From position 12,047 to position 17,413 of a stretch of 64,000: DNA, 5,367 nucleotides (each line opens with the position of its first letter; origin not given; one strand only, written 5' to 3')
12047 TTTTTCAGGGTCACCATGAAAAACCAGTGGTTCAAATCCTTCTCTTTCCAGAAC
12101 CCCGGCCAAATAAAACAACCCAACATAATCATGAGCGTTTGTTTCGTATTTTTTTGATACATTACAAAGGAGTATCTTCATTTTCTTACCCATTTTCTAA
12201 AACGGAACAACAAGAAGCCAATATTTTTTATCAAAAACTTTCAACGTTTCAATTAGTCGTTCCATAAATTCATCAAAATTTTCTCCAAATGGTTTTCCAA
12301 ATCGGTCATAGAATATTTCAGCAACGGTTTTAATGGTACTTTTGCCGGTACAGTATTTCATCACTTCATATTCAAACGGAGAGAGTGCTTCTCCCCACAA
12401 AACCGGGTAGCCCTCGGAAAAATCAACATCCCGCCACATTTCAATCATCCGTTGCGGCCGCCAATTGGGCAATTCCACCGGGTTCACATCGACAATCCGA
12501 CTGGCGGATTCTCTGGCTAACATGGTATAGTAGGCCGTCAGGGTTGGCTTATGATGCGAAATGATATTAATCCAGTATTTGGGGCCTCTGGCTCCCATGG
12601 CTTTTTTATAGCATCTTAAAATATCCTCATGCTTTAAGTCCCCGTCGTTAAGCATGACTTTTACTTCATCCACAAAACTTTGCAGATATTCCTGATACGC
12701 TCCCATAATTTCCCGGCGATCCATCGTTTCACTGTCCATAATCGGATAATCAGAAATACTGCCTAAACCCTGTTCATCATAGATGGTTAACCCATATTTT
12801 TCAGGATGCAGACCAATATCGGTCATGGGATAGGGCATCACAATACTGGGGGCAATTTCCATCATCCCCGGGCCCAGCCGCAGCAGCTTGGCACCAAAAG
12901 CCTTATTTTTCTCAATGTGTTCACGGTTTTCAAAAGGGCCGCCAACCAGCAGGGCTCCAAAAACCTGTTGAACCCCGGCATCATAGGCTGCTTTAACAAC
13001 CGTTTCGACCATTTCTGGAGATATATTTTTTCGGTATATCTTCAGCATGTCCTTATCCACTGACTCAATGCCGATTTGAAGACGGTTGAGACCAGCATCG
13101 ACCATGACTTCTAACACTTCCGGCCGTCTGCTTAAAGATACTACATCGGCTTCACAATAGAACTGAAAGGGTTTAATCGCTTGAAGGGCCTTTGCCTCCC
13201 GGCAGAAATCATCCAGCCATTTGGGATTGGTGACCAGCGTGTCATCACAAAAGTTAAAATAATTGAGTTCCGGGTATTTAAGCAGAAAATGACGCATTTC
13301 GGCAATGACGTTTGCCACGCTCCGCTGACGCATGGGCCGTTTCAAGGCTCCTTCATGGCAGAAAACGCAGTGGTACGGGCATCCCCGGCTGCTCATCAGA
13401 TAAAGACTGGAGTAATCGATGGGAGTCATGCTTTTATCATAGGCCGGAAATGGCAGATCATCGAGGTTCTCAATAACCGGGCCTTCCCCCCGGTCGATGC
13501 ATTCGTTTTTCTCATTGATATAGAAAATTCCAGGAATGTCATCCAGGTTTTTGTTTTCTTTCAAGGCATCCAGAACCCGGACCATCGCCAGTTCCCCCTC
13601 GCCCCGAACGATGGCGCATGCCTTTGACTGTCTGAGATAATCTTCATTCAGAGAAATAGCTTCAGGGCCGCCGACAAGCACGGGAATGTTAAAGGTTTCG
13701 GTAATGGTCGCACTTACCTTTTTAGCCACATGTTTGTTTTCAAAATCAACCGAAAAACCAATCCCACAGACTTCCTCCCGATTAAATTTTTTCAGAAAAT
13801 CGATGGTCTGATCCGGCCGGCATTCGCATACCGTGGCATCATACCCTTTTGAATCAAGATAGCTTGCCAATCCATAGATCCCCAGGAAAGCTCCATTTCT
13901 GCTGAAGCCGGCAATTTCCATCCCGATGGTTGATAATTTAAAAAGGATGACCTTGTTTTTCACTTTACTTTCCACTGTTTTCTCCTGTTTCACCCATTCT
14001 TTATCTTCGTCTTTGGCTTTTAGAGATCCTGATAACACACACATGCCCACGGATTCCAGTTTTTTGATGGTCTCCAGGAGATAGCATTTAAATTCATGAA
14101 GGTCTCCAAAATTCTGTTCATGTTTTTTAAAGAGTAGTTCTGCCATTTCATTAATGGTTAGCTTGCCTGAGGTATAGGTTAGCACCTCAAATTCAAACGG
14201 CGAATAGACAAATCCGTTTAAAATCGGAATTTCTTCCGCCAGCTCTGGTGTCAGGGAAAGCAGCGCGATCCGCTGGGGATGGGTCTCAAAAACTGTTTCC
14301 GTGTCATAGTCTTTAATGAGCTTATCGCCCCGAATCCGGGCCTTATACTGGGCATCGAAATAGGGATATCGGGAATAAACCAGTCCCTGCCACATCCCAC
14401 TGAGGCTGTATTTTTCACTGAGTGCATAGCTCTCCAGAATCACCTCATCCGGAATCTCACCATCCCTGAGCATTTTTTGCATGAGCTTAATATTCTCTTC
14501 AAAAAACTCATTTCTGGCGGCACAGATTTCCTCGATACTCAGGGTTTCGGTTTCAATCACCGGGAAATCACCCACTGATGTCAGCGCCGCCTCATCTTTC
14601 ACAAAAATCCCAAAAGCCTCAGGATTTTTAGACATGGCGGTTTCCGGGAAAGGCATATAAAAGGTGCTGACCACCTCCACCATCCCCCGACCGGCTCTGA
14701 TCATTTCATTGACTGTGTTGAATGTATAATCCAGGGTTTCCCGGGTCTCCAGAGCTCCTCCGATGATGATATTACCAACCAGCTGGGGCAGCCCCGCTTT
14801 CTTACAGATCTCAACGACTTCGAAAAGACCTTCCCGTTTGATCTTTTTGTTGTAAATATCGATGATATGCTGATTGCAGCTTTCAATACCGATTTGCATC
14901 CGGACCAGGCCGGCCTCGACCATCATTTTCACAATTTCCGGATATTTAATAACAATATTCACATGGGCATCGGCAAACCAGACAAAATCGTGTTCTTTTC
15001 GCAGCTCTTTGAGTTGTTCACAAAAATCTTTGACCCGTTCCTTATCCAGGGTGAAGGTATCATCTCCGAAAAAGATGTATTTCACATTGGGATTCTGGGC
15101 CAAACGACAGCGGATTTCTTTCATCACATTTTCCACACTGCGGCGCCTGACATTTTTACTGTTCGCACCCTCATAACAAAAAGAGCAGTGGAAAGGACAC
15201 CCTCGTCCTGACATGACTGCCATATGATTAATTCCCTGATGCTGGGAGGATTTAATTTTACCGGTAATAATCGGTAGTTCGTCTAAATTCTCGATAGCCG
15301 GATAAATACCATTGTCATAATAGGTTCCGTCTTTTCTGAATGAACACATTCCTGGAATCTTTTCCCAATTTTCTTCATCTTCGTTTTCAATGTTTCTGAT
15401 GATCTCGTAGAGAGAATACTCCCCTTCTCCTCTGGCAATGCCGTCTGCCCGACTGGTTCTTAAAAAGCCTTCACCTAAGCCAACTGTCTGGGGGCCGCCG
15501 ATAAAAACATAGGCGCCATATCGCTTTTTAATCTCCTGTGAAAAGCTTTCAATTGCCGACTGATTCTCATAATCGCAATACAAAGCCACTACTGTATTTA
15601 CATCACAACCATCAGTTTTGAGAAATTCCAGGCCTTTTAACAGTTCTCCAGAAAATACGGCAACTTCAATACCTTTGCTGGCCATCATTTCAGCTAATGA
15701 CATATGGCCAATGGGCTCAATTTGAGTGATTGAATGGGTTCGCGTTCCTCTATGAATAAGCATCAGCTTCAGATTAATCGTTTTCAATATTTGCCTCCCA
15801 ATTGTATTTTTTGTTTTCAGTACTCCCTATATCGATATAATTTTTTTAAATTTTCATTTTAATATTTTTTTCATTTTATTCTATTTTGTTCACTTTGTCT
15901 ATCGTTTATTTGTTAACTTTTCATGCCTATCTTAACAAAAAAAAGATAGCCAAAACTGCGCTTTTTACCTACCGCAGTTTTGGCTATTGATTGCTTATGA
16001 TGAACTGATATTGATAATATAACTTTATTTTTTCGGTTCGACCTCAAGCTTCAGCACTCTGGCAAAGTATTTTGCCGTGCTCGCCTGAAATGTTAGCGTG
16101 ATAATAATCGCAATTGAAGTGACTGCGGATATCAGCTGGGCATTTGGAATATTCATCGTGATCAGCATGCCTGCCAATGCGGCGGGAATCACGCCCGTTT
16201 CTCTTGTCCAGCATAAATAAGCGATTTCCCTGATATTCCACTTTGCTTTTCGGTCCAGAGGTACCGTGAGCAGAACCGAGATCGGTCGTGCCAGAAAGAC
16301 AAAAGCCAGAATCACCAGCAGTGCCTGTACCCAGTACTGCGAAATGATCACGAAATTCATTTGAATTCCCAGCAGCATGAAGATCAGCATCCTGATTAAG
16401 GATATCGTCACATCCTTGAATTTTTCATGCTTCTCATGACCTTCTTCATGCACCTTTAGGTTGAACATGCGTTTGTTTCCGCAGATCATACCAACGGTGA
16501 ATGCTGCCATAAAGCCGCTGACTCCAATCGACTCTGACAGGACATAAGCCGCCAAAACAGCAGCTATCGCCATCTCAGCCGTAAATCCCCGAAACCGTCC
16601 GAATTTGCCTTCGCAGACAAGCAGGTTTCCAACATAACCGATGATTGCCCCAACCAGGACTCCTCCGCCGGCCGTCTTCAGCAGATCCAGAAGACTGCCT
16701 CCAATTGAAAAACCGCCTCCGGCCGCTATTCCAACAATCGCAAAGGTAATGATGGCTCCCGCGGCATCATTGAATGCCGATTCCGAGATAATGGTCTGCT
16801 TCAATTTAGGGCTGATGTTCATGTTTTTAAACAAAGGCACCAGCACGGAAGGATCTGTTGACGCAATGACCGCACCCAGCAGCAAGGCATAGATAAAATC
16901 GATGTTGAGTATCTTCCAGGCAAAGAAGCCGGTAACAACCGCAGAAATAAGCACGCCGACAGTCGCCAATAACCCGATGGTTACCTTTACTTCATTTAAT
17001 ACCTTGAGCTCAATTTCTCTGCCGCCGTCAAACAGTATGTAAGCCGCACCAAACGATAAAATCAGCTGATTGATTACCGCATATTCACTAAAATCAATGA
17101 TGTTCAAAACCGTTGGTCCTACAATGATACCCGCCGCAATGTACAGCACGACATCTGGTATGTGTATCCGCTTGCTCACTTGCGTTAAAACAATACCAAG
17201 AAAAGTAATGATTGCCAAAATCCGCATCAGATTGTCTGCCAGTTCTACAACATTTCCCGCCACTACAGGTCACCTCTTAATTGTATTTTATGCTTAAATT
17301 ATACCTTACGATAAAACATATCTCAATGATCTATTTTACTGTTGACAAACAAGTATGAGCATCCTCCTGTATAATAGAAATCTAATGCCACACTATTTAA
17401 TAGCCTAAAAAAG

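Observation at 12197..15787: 1196-aa natural tandem fusion of two complete B12-radical SAM modules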

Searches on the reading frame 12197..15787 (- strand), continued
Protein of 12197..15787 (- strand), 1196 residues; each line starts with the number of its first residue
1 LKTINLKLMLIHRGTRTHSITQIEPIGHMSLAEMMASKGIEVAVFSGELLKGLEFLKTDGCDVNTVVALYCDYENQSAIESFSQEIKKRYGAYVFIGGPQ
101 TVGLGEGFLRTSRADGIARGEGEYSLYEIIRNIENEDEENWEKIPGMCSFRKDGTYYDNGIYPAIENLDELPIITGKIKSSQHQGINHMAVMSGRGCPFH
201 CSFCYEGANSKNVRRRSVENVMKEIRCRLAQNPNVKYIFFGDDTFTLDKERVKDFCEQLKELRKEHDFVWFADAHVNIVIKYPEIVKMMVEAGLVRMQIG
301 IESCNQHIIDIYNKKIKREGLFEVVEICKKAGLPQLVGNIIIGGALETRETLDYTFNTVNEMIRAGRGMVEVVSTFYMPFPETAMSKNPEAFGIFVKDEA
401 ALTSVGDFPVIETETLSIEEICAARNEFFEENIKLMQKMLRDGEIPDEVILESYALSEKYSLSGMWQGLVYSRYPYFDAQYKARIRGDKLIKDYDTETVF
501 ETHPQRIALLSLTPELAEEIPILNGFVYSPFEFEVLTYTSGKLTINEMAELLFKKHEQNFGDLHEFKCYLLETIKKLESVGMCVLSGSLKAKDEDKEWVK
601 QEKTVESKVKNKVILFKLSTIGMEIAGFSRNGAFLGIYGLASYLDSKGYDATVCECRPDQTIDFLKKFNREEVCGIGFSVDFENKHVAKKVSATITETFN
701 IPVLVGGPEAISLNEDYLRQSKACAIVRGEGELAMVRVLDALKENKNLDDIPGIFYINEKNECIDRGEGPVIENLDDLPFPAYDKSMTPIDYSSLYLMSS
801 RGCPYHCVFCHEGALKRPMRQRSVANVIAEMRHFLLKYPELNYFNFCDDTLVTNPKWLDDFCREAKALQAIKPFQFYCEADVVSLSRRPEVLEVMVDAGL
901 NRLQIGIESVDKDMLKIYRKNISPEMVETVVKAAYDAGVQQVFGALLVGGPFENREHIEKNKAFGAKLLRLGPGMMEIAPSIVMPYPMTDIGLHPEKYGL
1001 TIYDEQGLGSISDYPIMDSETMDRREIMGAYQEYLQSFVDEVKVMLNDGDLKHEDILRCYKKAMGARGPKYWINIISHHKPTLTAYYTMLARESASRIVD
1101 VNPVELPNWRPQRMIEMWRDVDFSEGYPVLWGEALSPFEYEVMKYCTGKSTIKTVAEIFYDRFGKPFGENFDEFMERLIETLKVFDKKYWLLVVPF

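Call 71: find_encoding_contigs(protein=P0119, flank=8000, max_places=1)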
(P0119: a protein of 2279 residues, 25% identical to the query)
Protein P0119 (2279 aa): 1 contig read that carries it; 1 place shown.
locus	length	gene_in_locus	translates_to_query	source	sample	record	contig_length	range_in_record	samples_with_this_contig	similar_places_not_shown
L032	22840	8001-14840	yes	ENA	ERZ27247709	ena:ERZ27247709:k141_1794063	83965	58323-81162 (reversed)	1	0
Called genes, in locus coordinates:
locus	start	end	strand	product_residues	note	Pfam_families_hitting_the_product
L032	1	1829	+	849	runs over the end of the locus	PF13439:Glyco_transf_4, PF13579:Glyco_trans_4_4, PF00534:Glycos_transf_1, PF13524:Glyco_trans_1_2, PF13692:Glyco_trans_1_4, PF04055:Radical_SAM, PF13186:SPASM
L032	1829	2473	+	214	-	PF16861:Carbam_trans_C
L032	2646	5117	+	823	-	PF02543:Carbam_trans_N, PF04055:Radical_SAM, PF13186:SPASM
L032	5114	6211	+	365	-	PF04055:Radical_SAM, PF13353:Fer4_12 (weak), PF13186:SPASM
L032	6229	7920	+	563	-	PF02543:Carbam_trans_N, PF16861:Carbam_trans_C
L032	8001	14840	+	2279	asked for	PF04055:Radical_SAM, PF13186:SPASM, PF02310:B12-binding, PF04055:Radical_SAM, PF02310:B12-binding, PF04055:Radical_SAM, PF02310:B12-binding, PF04055:Radical_SAM, +3 more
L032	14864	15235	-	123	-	PF00460:Flg_bb_rod (weak)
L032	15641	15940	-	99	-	-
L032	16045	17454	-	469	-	PF05833:NFACT_N, PF05670:NFACT-R_1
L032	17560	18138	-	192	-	-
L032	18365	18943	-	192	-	-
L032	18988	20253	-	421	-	PF00206:Lyase_1, PF10397:ADSL_C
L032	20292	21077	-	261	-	PF00753:Lactamase_B, PF23023:Anti-Pycsar_Apyc1 (weak), PF13483:Lactamase_B_3 (weak), PF12706:Lactamase_B_2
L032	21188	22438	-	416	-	PF01808:AICARFT_IMPCHas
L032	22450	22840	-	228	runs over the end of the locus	PF02142:MGS, PF01808:AICARFT_IMPCHas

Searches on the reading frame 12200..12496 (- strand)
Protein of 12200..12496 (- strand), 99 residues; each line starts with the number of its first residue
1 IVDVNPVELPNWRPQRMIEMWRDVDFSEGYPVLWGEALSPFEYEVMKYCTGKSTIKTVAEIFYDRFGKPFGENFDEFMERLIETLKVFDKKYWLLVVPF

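Call 73: predict_structure(alignment_id=A4)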
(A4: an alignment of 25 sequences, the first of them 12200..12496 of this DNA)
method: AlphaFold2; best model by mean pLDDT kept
length: 99 residues; sequences in the alignment: 25
mean_pLDDT: 96.4   pTM: 0.87
mean pLDDT of the five models: 96.4, 96.1, 96.0, 95.7, 95.4
residues with pLDDT >= 90: 98; 70-90: 1; 50-70: 0; < 50: 0
segments of 3 or more residues with pLDDT < 50: none
pLDDT, mean of each block of 10 residues (from residue 1): 95 96 95 97 97 98 98 98 97 93
secondary structure, 60 per line:
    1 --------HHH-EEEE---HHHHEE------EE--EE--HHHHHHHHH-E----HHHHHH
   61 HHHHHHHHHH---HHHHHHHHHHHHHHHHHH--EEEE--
elements in order: E13-16 H20-23 H40-48 H55-70 H74-91 E94-97

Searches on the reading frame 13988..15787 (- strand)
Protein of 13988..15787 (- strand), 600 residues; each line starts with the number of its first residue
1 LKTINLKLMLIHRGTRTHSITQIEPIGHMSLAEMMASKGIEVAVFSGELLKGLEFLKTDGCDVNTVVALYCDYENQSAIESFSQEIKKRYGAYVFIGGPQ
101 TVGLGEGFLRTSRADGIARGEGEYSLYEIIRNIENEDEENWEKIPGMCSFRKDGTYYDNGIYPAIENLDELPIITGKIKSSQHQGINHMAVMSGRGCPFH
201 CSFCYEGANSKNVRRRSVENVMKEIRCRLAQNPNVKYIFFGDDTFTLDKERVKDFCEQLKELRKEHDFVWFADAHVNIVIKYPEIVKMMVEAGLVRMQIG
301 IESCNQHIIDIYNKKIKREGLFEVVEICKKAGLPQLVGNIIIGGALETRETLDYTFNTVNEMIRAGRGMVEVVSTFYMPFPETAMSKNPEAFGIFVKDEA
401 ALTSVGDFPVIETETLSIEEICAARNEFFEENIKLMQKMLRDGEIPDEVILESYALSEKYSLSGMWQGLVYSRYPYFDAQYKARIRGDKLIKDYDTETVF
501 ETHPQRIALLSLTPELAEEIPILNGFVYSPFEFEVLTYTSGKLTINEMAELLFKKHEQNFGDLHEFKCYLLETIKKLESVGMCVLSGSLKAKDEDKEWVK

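Call 7: search_protein_families(library=pfam, proteins=[window:13988-15787:-], max_evalue=1)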
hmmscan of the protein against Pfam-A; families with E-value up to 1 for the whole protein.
window:13988-15787:- (600 aa): 5 families
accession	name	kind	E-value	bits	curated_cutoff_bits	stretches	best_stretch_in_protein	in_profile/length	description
PF04055.27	Radical_SAM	-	1.2e-22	81.3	29.5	1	193-356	3-163/166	Radical SAM superfamily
PF13353.11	Fer4_12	-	0.0016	19.2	22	1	194-272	12-90/137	4Fe-4S single cluster domain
PF02310.24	B12-binding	-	0.024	14.9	32.1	1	22-129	11-120/121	B12 binding domain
PF08497.15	Radical_SAM_N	-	0.17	11.6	25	1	108-153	155-201/301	Radical SAM N-terminal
PF24746.1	DUF7694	-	0.2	11.9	27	0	414-446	20-52/66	Domain of unknown function (DUF7694)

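Call 8: search_protein_families(library=ncbifam, proteins=[window:13988-15787:-], max_evalue=0.001)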
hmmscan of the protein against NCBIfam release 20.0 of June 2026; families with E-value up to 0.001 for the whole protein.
window:13988-15787:- (600 aa): 30 families (the best 25 are shown)
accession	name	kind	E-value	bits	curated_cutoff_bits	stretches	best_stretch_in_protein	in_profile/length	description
TIGR03471.1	HpnJ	equivalog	2.1e-39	135.7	577.6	1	85-431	90-431/472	hopanoid biosynthesis associated radical SAM protein HpnJ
NF050148.1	rSAM_ApyD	equivalog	4e-29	101.5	750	1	93-385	105-389/645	RiPP biosynthesis radical SAM protein ApyD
TIGR04479.1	bcpD_PhpK_rSAM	subfamily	2.4e-27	95.5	600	1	117-362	175-409/504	PhpK family radical SAM P-methyltransferase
TIGR02026.1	BchE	equivalog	1.4e-26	93.4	481.35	1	113-360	115-363/497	magnesium-protoporphyrin IX monomethyl ester anaerobic oxidative cyclase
NF038361.1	rSAM_Sden_1168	equivalog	9.1e-22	77.3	575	1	114-361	193-450/560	Sden_1168 family B12-binding radical SAM P-methyltransferase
TIGR04072.2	rSAM_ladder_B12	equivalog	2.3e-21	75.9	360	1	77-362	84-349/443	lipid biosynthesis B12-binding/radical SAM protein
TIGR04367.1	HpnR_B12_rSAM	equivalog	1.3e-20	73.5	650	1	7-348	2-339/490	hopanoid C-3 methylase HpnR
NF033712.0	B12_rSAM_KedN5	subfamily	5.2e-20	71.2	700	1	92-395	92-397/624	KedN5 family methylcobalamin-dependent radical SAM C-methyltransferase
TIGR04013.1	B12_SAM_MJ_1487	hypoth_equivalog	1.4e-19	70.2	251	1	81-388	58-356/382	TIGR04013 family B12-binding domain/radical SAM domain-containing protein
TIGR04014.1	B12_SAM_MJ_0865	equivalog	7.6e-18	64.5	360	1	80-362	58-336/434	methyl-coenzyme M reductase glutamine C-methyltransferase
NF033070.1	rSAM_AprD4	equivalog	3.9e-17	62.3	500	1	191-432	199-430/456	AprD4 family radical SAM diol-dehydratase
TIGR03975.1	rSAM_ocin_1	subfamily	4.2e-15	55.3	281.85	1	65-333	130-402/606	RiPP maturation radical SAM C-methyltransferase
NF045585.1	rSAM_slr0320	equivalog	6.8e-13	48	775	1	186-352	233-399/511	photosystem II high light acclimation radical SAM protein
TIGR04295.1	B12_rSAM_oligo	hypoth_equivalog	6.9e-13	48.1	400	1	86-317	97-317/422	TIGR04295 family B12-binding domain-containing radical SAM protein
TIGR04190.1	B12_SAM_Ta0216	equivalog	5.2e-10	38.5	500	1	76-395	94-432/554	TIGR04190 family B12-binding domain/radical SAM domain protein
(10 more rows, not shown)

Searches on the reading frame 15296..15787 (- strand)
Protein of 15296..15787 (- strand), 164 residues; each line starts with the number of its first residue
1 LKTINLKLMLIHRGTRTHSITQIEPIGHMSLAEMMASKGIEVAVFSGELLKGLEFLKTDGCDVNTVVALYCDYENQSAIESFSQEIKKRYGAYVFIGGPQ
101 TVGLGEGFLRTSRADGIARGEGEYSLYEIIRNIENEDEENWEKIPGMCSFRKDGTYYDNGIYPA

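Call 56: search_protein_families(library=pfam, alignment_id=A3, max_evalue=0.01)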
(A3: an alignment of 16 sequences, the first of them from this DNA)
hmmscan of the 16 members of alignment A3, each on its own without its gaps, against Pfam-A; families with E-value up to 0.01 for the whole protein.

A. member 1, seq(164 aa): 1 family
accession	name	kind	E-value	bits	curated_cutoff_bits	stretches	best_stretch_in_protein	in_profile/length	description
PF02310.24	B12-binding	-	0.0023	18.2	32.1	1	22-129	11-120/121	B12 binding domain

B. families by the number of members that match (of 16 scanned): 4 families
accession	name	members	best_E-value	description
PF02310.24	B12-binding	14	1.1e-11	B12 binding domain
PF19864.5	Radical_SAM_N2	2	0.004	Radical SAM proteins, N-terminal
PF00106.31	adh_short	2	0.0065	short chain dehydrogenase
PF08497.15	Radical_SAM_N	1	0.0086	Radical SAM N-terminal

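Call 57: search_solved_structures(query=A3, max_evalue=0.01, show_alignments=2)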
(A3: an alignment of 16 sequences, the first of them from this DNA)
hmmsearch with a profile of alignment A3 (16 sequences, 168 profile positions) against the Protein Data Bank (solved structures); distinct sequences matched with E-value up to 0.01: 2.
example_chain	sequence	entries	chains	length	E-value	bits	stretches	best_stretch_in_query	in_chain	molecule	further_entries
9n1b_A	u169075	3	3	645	0.00012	24.8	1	71-160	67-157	Radical SAM protein | Radical SAM enzyme CysS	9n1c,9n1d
7kdx_A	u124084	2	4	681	0.00062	22.5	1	70-153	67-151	Methyltransferase TokK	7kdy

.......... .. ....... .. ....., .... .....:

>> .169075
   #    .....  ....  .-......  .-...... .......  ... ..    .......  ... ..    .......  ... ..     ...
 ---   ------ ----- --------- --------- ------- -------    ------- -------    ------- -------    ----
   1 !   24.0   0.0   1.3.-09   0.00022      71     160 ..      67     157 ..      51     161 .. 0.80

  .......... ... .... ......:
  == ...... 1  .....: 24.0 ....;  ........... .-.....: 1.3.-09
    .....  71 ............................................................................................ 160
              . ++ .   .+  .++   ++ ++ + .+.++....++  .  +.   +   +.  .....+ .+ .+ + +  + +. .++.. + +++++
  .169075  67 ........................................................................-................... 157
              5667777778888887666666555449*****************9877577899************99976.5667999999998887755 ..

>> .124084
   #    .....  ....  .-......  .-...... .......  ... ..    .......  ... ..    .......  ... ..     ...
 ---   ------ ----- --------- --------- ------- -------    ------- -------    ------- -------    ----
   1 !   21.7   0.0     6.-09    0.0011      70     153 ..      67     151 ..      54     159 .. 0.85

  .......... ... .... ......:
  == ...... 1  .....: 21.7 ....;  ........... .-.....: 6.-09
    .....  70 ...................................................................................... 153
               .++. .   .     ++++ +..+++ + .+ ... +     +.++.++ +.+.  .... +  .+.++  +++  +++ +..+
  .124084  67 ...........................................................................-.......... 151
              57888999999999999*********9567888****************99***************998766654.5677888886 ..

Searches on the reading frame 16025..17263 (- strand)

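Call 7: search_protein_families(library=pfam, proteins=[window:16025-17263:-], max_evalue=1)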
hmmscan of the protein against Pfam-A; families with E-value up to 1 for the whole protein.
window:16025-17263:- (412 aa): 2 families
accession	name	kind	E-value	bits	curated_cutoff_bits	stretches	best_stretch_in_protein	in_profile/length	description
PF00999.27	Na_H_Exchanger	-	6.1e-60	203.5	26.2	1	19-399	3-371/375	Sodium/hydrogen exchanger, transmembrane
PF11980.13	DUF3481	-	0.35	11.1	28.5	0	86-112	10-35/82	C-terminal domain of neuropilin glycoprotein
